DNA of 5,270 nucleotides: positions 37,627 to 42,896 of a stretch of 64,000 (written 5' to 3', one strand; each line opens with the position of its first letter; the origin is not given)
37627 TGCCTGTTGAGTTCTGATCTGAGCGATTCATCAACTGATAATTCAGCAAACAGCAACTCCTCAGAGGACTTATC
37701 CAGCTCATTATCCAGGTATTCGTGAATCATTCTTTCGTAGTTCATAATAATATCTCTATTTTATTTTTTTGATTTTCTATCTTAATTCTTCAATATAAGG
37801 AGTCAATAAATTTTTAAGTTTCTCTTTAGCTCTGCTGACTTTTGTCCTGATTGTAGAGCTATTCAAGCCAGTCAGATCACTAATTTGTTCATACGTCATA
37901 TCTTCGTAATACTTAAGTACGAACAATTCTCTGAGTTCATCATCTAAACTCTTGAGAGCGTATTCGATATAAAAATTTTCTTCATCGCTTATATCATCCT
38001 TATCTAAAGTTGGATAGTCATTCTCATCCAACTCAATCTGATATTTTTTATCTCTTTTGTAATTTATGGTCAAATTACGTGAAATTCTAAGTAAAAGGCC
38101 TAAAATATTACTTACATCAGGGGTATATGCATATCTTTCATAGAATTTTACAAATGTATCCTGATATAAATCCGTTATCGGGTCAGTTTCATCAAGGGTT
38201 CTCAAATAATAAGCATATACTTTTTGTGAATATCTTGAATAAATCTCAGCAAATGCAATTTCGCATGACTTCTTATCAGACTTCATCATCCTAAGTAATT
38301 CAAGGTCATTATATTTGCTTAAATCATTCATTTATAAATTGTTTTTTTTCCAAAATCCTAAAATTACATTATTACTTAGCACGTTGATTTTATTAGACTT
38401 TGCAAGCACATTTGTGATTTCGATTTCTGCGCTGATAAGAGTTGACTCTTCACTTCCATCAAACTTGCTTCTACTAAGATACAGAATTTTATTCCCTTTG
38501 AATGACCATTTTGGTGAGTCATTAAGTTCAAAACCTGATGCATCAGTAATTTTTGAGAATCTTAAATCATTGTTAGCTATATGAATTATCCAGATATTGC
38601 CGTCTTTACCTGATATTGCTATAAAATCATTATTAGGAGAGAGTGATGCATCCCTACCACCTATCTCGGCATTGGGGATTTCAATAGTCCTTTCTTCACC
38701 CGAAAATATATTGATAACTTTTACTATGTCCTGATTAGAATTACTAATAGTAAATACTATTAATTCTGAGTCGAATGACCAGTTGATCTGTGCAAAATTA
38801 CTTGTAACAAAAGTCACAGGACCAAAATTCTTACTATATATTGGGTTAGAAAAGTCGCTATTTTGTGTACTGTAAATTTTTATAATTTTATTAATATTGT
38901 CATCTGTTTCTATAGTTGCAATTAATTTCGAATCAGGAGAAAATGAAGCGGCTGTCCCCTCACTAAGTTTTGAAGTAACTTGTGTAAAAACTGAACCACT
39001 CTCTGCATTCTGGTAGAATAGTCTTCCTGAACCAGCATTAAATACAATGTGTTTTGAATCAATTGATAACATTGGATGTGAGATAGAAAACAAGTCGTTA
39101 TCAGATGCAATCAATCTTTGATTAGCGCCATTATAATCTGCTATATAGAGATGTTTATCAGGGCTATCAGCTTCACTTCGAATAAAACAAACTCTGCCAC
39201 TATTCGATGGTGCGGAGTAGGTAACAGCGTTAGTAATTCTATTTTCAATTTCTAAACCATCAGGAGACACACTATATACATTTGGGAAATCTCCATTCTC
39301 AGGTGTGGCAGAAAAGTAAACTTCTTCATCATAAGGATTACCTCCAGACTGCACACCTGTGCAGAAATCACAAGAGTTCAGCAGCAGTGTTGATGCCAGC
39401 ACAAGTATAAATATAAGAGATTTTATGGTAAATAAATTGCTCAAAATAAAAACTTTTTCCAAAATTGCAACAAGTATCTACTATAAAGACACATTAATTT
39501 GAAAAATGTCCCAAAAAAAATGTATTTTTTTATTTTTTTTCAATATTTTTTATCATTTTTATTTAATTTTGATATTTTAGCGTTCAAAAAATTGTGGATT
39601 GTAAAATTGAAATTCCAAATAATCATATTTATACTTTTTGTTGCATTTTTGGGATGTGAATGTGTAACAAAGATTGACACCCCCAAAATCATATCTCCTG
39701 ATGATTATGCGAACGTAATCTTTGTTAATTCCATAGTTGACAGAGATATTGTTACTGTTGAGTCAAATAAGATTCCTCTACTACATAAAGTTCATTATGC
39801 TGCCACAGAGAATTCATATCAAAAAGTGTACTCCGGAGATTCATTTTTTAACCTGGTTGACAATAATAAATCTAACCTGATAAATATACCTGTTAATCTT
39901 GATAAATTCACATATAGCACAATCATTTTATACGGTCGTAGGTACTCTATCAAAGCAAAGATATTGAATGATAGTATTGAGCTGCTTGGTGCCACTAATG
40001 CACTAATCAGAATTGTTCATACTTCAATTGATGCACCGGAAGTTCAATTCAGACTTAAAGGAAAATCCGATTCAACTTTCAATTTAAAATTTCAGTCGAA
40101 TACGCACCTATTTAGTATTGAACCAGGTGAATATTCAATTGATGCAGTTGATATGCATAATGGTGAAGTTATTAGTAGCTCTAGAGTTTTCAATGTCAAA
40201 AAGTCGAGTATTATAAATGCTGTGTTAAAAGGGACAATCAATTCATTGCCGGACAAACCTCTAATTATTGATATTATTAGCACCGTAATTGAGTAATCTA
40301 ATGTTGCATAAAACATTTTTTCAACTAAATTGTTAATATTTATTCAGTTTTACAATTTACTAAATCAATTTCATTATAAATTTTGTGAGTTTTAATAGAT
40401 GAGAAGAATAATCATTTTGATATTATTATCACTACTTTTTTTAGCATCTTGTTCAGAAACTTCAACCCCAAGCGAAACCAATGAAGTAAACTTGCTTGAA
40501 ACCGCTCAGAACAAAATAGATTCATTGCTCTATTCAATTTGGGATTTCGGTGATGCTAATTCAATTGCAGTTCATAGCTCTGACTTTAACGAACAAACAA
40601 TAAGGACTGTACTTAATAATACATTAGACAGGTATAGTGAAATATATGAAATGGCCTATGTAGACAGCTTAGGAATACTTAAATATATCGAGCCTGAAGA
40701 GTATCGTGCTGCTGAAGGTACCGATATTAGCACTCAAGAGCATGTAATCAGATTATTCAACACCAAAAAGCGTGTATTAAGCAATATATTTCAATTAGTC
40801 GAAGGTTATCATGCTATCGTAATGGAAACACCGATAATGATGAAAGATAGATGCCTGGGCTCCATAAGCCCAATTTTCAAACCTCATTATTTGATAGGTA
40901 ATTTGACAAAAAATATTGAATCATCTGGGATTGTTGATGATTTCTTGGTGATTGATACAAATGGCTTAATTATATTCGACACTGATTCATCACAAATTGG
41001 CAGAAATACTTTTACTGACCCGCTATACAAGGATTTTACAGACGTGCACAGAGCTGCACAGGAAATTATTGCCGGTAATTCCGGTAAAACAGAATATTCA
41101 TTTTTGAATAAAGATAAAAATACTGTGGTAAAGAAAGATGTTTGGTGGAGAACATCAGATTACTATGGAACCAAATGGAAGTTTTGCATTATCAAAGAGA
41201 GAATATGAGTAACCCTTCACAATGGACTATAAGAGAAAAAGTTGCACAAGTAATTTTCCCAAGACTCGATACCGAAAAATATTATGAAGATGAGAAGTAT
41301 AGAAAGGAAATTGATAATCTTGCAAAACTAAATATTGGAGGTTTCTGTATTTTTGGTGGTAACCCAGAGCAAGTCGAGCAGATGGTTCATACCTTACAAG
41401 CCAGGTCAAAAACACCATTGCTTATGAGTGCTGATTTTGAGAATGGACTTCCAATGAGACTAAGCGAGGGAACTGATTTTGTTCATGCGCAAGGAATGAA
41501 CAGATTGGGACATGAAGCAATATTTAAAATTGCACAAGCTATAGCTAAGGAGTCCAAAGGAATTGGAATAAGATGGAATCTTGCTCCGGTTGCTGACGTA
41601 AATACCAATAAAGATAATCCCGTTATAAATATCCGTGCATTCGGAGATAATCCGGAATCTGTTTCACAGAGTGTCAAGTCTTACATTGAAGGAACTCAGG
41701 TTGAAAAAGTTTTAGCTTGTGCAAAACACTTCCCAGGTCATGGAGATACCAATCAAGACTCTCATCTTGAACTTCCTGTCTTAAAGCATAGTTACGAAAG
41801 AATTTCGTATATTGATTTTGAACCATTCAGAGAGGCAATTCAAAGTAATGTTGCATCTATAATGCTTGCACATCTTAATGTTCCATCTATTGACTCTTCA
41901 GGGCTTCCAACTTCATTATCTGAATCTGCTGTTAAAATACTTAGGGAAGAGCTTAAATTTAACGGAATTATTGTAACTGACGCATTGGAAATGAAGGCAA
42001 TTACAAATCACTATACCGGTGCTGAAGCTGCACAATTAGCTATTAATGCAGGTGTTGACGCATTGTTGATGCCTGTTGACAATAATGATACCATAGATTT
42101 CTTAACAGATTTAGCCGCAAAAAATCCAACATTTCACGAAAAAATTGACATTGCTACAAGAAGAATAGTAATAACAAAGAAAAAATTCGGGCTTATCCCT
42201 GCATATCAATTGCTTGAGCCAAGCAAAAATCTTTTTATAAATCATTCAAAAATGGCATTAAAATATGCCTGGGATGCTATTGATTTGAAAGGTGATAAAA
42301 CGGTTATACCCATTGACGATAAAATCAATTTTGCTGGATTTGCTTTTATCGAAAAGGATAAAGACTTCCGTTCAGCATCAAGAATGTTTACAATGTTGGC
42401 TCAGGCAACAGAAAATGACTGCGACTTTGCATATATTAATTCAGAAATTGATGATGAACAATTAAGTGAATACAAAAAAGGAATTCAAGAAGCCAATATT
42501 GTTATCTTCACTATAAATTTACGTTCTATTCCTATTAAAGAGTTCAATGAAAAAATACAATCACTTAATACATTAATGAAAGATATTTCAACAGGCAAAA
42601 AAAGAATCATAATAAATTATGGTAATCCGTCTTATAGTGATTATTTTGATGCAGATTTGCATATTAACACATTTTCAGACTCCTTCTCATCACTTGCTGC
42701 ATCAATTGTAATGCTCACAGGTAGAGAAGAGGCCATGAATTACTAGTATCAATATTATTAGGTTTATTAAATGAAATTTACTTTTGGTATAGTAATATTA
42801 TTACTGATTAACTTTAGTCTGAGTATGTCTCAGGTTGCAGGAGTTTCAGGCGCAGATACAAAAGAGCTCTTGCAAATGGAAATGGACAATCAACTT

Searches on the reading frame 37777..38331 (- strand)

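Call 65: search_protein_families(library=pfam, proteins=[window:37777-38331:-], max_evalue=0.00001)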
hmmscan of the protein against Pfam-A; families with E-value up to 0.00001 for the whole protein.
window:37777-38331:- (184 aa): 3 families
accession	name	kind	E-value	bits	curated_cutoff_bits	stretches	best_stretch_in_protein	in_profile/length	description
PF08281.18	Sigma70_r4_2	-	2.1e-14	53.3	25.7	1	121-172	3-54/54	Sigma-70, region 4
PF04545.22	Sigma70_r4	-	1.8e-09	37.4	24.1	1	125-173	1-49/50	Sigma-70, region 4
PF04542.20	Sigma70_r2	-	2e-08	34.3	24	1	30-96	1-69/71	Sigma-70 region 2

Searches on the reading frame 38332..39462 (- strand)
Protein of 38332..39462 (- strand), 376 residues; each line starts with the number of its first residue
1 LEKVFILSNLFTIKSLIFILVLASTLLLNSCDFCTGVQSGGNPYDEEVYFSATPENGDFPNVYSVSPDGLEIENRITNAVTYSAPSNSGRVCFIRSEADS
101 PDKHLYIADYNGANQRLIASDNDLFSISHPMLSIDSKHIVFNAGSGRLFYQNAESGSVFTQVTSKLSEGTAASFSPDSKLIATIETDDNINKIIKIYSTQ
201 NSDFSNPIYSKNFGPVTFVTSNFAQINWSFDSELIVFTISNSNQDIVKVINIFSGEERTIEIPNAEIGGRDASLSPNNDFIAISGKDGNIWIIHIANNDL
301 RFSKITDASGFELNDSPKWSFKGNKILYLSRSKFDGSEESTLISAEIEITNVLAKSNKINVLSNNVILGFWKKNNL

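Call 65: search_protein_families(library=pfam, proteins=[window:38332-39462:-], max_evalue=0.00001)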
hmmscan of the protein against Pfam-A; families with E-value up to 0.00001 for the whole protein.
window:38332-39462:- (376 aa): 2 families
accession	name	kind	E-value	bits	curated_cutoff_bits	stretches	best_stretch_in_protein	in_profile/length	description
PF23414.1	Beta-prop_EML_2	-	1.3e-07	31.7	90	0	125-244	40-148/266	Echinoderm microtubule-associated protein second beta-propeller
PF00930.27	DPPIV_N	-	2.3e-06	27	22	0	166-201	100-135/354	Dipeptidyl peptidase IV (DPP IV) N-terminal region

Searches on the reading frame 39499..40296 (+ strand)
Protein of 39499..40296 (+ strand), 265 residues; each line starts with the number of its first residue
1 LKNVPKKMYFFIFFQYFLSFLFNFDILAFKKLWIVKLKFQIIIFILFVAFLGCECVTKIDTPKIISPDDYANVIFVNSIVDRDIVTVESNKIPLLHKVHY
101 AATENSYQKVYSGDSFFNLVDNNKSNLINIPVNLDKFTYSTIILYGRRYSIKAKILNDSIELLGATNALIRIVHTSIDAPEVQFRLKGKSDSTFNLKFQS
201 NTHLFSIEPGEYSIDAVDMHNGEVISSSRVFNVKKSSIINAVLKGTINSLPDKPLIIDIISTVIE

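Call 65: search_protein_families(library=pfam, proteins=[window:39499-40296:+], max_evalue=0.00001)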
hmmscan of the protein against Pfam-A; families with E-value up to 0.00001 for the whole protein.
window:39499-40296:+ (265 aa): 1 family
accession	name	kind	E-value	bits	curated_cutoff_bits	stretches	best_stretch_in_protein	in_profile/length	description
PF14344.12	DUF4397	-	1.1e-12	49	30.6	1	71-184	1-118/119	Domain of unknown function (DUF4397)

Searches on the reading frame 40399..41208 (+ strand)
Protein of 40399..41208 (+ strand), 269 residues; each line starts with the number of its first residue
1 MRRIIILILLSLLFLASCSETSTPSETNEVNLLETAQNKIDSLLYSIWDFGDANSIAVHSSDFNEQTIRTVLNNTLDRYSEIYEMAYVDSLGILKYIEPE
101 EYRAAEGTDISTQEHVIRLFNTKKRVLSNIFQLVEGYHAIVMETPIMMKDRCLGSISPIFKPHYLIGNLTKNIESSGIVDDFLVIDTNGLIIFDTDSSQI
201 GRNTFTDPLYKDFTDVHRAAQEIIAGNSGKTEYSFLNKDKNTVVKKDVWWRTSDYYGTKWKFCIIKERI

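Call 65: search_protein_families(library=pfam, proteins=[window:40399-41208:+], max_evalue=0.00001)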
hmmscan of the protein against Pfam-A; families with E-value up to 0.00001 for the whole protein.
window:40399-41208:+ (269 aa): 1 family
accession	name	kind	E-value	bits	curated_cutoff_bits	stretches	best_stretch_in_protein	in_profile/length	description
PF22309.2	HK-GC-Chemotax_sensor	-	4.2e-24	85.4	27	1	60-162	19-122/122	HK/GC/Chemotaxis protein-like, sensor domain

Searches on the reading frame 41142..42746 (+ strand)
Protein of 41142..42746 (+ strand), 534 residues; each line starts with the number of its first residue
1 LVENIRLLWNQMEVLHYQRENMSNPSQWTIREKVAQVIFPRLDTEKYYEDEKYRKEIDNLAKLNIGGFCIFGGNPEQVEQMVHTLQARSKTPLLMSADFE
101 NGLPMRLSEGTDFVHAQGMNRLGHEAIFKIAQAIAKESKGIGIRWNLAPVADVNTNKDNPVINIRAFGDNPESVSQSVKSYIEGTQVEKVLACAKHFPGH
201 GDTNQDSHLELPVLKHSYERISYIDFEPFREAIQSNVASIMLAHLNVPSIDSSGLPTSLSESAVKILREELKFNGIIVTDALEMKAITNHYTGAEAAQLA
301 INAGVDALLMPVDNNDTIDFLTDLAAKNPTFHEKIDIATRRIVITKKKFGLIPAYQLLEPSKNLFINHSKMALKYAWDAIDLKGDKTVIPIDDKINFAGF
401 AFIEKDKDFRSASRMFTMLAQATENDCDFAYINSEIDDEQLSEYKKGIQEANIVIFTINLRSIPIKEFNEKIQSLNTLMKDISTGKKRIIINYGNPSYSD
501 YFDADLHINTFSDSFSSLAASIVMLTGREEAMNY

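Call 37: search_protein_families(library=pfam, proteins=[window:41142-42746:+], max_evalue=0.00001)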
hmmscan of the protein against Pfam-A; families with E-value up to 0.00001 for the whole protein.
window:41142-42746:+ (534 aa): 1 family
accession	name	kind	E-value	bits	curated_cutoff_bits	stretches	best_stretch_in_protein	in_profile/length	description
PF00933.27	Glyco_hydro_3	-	4.9e-74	250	27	1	29-343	1-314/316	Glycosyl hydrolase family 3 N terminal domain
